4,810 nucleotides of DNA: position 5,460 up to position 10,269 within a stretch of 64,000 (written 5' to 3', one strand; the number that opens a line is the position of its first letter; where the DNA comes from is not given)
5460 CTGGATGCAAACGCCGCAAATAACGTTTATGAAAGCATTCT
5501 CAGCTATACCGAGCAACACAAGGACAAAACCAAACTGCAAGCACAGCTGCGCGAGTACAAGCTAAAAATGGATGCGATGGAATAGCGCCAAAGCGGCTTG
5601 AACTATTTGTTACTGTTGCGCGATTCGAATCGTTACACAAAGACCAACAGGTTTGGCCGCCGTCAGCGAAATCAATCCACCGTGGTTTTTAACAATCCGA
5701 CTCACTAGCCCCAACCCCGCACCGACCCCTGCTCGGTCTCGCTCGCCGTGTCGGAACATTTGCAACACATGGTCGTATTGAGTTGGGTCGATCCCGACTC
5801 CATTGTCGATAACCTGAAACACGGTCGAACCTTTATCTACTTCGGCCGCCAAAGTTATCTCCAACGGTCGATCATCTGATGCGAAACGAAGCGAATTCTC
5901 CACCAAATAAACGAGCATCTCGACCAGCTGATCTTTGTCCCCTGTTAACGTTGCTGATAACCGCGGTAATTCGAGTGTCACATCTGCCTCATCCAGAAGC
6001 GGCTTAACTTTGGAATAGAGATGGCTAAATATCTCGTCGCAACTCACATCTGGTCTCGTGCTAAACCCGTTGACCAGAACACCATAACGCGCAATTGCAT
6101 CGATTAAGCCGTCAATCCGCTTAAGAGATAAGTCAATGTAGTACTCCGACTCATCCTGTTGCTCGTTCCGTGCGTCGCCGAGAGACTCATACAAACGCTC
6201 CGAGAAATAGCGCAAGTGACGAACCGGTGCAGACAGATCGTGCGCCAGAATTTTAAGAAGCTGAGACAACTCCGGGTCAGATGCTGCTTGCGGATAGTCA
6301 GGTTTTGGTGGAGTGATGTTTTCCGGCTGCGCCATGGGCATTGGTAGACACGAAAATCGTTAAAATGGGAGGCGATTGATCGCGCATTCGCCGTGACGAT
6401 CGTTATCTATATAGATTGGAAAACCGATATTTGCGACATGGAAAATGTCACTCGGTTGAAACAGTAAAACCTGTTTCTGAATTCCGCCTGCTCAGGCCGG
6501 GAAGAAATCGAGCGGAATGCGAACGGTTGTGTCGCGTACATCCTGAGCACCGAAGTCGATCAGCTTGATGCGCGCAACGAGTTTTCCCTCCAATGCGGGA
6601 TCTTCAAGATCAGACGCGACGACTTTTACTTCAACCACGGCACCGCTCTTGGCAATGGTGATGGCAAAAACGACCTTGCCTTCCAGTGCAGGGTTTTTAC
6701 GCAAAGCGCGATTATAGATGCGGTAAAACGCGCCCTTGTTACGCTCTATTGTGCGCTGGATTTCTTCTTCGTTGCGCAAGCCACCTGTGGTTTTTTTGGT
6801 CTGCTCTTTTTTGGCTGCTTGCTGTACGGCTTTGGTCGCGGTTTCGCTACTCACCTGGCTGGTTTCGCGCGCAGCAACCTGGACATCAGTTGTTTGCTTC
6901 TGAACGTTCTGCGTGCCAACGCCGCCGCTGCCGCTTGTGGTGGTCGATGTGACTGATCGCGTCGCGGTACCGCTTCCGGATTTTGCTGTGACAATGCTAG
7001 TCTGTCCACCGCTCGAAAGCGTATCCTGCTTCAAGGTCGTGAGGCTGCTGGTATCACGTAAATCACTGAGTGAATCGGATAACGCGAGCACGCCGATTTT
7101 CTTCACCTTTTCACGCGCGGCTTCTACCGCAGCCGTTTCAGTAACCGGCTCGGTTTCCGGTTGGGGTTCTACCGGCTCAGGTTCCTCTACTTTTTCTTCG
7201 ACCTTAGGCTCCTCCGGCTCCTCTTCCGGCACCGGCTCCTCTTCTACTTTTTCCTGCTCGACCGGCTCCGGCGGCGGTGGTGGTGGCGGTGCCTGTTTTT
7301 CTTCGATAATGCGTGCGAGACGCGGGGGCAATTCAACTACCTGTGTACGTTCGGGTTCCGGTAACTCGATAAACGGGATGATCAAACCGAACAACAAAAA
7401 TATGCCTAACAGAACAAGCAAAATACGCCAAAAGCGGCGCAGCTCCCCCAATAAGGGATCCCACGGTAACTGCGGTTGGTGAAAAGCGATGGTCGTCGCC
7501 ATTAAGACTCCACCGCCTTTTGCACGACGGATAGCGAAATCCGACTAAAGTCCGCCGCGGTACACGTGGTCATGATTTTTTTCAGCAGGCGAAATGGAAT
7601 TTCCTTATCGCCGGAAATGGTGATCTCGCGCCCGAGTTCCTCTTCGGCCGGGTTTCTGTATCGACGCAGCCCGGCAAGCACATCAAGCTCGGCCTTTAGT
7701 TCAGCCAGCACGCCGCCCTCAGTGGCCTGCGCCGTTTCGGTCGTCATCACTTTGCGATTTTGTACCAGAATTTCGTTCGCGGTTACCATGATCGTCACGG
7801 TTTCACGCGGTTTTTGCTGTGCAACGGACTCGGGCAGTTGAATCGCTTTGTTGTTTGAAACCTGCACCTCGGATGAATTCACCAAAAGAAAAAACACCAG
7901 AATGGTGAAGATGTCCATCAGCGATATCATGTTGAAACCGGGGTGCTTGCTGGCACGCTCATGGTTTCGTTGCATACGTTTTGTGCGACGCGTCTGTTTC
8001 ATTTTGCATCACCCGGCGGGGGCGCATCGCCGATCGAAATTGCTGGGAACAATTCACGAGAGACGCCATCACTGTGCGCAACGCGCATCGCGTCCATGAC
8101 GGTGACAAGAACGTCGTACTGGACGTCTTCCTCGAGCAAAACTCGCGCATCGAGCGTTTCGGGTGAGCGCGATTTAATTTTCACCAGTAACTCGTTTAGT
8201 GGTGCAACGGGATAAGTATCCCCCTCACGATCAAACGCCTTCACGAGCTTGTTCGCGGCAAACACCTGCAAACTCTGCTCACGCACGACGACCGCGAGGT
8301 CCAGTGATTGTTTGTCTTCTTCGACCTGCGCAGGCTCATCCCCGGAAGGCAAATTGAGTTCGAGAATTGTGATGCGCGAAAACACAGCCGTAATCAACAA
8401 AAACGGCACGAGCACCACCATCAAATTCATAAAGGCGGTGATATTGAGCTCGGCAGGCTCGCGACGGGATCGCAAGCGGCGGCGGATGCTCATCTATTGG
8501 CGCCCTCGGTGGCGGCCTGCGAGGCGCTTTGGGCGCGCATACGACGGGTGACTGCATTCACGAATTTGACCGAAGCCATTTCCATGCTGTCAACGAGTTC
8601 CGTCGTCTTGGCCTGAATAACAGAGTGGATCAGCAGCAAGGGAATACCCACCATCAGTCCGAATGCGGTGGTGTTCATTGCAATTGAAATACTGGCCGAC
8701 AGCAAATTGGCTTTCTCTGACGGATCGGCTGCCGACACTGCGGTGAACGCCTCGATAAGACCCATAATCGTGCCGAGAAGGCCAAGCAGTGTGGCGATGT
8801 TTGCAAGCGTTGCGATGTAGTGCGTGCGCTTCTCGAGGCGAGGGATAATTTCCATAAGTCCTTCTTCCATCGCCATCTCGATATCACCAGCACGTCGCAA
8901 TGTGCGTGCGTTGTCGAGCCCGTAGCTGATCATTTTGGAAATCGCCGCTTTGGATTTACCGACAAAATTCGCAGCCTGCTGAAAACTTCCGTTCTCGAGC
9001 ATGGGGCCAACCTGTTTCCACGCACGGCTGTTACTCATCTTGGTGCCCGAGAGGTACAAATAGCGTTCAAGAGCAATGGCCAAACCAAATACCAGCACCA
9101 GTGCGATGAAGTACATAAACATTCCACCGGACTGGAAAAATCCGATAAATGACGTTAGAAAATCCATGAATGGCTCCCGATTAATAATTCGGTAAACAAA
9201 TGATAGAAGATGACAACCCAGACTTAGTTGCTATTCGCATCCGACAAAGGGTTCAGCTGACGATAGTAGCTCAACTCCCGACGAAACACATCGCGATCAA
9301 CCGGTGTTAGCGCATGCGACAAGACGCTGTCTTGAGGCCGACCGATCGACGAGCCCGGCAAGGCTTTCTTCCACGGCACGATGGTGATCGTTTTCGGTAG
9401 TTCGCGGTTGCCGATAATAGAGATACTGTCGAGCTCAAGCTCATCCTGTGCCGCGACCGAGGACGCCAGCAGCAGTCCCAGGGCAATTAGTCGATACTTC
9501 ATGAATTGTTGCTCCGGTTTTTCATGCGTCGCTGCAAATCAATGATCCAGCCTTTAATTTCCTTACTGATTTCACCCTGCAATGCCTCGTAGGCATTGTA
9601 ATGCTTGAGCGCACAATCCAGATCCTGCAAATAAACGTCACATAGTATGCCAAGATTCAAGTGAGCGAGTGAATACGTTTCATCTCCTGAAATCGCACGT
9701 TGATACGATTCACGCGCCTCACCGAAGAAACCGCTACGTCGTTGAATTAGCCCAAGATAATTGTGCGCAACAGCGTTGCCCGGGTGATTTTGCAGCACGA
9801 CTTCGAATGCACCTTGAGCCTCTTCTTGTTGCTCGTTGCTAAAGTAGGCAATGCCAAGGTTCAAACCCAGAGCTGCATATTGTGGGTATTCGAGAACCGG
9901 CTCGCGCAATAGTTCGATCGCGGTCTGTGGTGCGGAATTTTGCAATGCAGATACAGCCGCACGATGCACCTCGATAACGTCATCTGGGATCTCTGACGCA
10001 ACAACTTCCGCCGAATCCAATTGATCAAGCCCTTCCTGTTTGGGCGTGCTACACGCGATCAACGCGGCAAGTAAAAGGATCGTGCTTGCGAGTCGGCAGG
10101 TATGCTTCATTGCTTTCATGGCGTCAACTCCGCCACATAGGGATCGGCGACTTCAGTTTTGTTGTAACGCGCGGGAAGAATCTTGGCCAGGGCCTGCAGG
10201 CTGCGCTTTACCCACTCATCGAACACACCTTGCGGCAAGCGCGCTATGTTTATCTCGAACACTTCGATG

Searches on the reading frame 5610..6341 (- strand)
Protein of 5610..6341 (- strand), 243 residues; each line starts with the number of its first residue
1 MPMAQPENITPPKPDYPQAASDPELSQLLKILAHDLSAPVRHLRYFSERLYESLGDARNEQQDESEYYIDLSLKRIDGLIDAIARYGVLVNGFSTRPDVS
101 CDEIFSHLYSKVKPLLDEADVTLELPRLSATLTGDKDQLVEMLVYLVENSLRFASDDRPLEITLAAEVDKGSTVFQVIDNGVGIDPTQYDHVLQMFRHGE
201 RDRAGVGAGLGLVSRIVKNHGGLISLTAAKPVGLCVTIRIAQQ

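Call 53: search_protein_families(library=pfam, proteins=[window:5610-6341:-], max_evalue=0.00001)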
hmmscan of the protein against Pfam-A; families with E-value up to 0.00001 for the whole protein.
window:5610-6341:- (243 aa): 1 family
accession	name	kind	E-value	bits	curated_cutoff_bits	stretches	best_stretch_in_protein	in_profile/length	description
PF02518.31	HATPase_c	-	2.5e-16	60.6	26.4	1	134-240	1-107/111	Histidine kinase-, DNA gyrase B-, and HSP90-like ATPase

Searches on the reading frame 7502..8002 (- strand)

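Call 53: search_protein_families(library=pfam, proteins=[window:7502-8002:-], max_evalue=0.00001)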
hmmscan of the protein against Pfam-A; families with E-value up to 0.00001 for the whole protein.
window:7502-8002:- (166 aa): 1 family
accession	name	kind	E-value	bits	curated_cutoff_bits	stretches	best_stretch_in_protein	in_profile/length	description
PF02472.21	ExbD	-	2e-17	63.9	25.4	1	18-159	3-125/128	Biopolymer transport protein ExbD/TolR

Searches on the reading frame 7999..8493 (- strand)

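Call 53: search_protein_families(library=pfam, proteins=[window:7999-8493:-], max_evalue=0.00001)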
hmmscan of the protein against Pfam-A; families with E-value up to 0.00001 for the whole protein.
window:7999-8493:- (164 aa): 1 family
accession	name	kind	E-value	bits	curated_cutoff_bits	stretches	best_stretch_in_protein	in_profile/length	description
PF02472.21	ExbD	-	1e-14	55.1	25.4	1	10-141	2-118/128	Biopolymer transport protein ExbD/TolR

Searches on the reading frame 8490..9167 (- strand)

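Call 53: search_protein_families(library=pfam, proteins=[window:8490-9167:-], max_evalue=0.00001)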
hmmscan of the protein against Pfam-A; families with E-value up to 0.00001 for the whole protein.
window:8490-9167:- (225 aa): 1 family
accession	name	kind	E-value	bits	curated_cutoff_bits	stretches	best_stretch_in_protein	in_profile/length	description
PF01618.21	MotA_ExbB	-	1.6e-25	89.8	22.9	1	74-197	4-127/127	MotA/TolQ/ExbB proton channel family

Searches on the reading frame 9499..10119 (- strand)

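Call 54: search_protein_families(library=pfam, proteins=[window:9499-10119:-], max_evalue=0.00001)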
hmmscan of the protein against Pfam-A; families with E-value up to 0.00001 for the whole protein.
window:9499-10119:- (206 aa): 7 families
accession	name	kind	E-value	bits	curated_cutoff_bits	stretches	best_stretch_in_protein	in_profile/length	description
PF13432.12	TPR_16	-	1.4e-10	41.8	32.7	1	86-144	1-59/65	Tetratricopeptide repeat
PF07719.23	TPR_2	-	6.4e-08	32.6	27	0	117-143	2-28/34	Tetratricopeptide repeat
PF13431.12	TPR_17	-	5.2e-07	29.9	24.4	0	105-130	2-27/34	Tetratricopeptide repeat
PF14559.12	TPR_19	-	6.1e-07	30.1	25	0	58-119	1-62/68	Tetratricopeptide repeat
PF13424.12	TPR_12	-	1.2e-06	29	30.1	0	111-146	40-75/77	Tetratricopeptide repeat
PF13428.12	TPR_14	-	3.9e-06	27.5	23.5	0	86-123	5-42/44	Tetratricopeptide repeat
PF13414.12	TPR_11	-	9.3e-06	25.7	26.8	0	127-158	5-36/42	TPR repeat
